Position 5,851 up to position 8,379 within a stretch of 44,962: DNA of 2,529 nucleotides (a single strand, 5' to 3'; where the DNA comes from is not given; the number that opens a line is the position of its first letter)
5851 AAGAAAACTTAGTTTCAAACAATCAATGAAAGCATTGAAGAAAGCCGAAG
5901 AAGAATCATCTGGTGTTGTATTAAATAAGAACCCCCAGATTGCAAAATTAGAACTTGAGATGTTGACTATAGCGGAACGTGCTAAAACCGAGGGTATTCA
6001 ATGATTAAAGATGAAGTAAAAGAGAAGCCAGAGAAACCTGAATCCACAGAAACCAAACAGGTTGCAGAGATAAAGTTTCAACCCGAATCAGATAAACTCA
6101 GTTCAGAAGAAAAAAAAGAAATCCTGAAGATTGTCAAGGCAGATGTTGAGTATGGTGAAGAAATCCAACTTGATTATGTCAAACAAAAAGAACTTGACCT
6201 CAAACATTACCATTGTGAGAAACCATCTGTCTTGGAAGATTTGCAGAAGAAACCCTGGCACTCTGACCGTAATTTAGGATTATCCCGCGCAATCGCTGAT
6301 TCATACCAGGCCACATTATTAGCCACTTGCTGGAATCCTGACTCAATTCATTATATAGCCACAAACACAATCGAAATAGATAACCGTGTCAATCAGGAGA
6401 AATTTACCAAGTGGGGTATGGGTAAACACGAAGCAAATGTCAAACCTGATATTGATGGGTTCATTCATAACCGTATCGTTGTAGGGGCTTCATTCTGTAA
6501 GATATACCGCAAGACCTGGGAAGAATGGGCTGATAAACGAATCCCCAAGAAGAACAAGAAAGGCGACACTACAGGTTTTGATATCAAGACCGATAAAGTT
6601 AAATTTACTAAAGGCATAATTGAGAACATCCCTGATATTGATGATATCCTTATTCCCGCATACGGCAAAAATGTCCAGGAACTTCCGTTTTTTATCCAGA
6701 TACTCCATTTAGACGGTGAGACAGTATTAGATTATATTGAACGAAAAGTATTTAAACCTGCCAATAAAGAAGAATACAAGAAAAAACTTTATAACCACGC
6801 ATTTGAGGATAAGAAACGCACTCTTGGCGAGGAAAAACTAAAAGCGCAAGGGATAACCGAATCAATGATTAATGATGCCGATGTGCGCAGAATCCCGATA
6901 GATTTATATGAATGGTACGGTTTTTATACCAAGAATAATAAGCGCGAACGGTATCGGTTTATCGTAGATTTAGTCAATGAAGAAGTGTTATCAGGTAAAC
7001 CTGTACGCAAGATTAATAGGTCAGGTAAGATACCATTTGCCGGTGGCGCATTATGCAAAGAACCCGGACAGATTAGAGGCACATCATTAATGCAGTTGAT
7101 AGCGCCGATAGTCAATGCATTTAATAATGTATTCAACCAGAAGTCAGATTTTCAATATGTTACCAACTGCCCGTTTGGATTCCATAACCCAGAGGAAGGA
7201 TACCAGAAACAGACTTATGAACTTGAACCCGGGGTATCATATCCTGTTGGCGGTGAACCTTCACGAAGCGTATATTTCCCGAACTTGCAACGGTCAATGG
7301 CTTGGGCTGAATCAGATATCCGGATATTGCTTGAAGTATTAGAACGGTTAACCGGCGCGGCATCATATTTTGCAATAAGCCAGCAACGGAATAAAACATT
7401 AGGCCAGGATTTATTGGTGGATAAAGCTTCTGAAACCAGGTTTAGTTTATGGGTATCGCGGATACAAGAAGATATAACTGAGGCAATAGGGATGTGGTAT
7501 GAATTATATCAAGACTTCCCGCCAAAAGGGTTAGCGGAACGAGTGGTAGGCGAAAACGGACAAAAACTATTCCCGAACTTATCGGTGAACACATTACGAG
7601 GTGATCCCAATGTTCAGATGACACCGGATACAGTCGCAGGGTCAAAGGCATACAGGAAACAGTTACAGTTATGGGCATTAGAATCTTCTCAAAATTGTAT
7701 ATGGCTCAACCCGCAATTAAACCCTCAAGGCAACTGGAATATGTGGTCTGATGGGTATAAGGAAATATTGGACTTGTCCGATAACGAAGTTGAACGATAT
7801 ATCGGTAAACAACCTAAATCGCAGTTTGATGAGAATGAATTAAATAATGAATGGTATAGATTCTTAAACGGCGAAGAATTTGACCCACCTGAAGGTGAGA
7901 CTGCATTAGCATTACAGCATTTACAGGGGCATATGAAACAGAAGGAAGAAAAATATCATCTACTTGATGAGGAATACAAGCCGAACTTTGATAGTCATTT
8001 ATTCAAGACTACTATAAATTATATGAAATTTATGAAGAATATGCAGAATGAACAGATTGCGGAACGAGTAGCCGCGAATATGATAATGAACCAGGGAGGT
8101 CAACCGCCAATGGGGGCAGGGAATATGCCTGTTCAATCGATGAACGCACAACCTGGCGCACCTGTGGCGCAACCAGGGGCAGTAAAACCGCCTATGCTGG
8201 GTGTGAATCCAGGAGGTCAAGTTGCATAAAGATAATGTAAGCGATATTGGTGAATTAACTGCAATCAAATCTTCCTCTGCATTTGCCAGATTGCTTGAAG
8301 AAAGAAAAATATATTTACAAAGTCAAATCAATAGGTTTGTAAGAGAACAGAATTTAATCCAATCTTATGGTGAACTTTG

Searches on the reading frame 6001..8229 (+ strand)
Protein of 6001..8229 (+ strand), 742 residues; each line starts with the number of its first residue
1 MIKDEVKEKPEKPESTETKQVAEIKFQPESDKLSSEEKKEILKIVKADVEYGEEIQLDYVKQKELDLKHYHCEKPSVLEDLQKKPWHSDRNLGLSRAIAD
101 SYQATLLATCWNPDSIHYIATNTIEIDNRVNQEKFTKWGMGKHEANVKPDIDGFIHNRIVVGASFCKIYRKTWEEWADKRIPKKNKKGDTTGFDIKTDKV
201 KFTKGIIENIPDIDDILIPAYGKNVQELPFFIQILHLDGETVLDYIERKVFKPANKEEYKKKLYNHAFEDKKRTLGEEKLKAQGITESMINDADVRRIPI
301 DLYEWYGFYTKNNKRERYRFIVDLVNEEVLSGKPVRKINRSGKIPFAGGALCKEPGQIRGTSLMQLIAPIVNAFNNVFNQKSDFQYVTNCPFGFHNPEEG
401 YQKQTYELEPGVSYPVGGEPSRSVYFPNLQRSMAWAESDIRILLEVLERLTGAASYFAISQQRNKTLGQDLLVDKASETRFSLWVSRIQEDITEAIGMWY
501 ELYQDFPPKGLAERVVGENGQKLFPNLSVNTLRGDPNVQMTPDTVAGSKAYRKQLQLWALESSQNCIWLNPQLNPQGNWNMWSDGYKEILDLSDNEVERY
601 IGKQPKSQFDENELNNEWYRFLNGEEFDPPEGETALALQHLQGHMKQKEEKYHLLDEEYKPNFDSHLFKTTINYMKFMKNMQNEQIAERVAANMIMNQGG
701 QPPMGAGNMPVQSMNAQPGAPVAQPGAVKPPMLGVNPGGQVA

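Call 11: search_protein_families(library=phrogs, proteins=[window:6001-8229:+])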
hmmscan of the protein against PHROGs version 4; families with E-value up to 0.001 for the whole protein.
window:6001-8229:+ (742 aa): 0 families

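Call 22: search_protein_families(library=pfam, proteins=[window:6001-8229:+], max_evalue=0.01)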
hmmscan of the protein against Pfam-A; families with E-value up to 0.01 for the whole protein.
window:6001-8229:+ (742 aa): 1 family
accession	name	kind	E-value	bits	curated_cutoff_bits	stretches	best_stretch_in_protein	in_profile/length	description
PF23899.1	SU10_portal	-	0.0003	19.8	30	1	191-556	176-523/593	Phage SU10 portal protein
